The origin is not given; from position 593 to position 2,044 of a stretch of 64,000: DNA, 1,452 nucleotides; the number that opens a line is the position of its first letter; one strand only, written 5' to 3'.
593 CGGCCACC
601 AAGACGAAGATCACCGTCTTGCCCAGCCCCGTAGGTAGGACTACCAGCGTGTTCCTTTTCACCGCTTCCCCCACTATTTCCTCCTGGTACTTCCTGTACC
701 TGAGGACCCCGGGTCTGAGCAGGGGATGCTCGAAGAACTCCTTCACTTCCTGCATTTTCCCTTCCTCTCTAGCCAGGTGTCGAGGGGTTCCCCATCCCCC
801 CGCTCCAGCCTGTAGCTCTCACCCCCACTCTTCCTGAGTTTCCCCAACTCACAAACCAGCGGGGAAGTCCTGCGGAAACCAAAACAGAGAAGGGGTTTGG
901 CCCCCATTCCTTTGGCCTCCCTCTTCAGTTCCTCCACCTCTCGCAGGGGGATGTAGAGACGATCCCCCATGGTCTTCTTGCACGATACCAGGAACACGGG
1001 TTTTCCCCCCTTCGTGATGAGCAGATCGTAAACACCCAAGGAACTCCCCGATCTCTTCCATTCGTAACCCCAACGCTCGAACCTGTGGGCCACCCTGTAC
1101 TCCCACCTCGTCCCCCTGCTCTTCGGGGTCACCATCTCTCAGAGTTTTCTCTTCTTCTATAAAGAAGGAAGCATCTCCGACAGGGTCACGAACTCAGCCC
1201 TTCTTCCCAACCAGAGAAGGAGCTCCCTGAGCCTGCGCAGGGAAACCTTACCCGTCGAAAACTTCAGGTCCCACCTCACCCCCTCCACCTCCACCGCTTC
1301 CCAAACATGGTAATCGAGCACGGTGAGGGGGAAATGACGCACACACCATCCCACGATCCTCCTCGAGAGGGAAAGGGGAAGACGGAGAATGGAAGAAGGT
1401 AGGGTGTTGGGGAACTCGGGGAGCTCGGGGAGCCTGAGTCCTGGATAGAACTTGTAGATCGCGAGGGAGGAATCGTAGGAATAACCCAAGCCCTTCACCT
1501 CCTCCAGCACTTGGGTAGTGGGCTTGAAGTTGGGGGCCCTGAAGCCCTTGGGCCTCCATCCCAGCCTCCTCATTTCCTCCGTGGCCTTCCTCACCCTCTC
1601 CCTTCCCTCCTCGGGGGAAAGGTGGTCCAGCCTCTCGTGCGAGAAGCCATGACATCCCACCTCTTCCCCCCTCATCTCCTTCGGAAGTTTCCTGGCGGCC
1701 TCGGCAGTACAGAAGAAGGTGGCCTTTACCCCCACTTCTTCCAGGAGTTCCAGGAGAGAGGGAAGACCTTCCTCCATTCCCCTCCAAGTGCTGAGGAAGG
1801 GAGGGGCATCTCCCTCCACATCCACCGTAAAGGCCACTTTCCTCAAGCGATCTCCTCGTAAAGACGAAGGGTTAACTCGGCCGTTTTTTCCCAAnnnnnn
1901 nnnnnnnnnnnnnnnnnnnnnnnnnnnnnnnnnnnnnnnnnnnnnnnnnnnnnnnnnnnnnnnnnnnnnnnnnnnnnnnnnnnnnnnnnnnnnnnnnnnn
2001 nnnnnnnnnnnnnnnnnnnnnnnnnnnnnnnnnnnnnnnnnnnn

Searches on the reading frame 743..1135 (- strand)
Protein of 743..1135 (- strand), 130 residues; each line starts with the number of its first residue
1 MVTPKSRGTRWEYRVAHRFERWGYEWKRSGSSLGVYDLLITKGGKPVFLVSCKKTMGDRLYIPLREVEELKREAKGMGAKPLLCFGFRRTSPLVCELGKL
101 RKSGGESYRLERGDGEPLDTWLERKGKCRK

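Call 10: search_protein_families(library=pfam, proteins=[window:743-1135:-])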
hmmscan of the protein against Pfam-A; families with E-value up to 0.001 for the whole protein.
window:743-1135:- (130 aa): 2 families
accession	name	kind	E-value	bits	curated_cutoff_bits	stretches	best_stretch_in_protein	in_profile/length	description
PF01870.24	Hjc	-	6.9e-06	26.4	21.1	1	16-90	7-84/93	Archaeal holliday junction resolvase (hjc)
PF24608.2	PDDEXK_15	-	0.00095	19.5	27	0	5-35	3-33/164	Phage putative PDDEXK endonuclease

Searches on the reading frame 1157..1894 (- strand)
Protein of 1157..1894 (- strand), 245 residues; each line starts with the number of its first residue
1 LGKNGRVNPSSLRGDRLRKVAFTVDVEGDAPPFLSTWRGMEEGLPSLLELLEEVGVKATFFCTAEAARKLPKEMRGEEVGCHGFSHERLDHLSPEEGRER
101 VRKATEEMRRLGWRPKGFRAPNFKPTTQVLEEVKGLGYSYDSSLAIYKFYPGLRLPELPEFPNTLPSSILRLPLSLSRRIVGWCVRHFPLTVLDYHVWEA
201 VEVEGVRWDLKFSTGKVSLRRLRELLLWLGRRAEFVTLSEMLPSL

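Call 10: search_protein_families(library=pfam, proteins=[window:1157-1894:-])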
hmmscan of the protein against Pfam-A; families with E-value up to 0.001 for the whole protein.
window:1157-1894:- (245 aa): 2 families
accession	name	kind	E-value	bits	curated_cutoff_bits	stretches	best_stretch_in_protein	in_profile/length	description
PF01522.26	Polysacc_deac_1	-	2.3e-14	53.8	23.1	1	39-140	16-123/124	Polysaccharide deacetylase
PF10096.14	DUF2334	-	3.5e-06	27.2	26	1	74-135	64-138/203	Uncharacterized protein conserved in bacteria (DUF2334)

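Call 43: find_encoding_contigs(protein=window:1157-1894:-, flank=10000, max_places=2)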
Protein window:1157-1894:- (245 aa): no gene with exactly this product is on record in the collection.
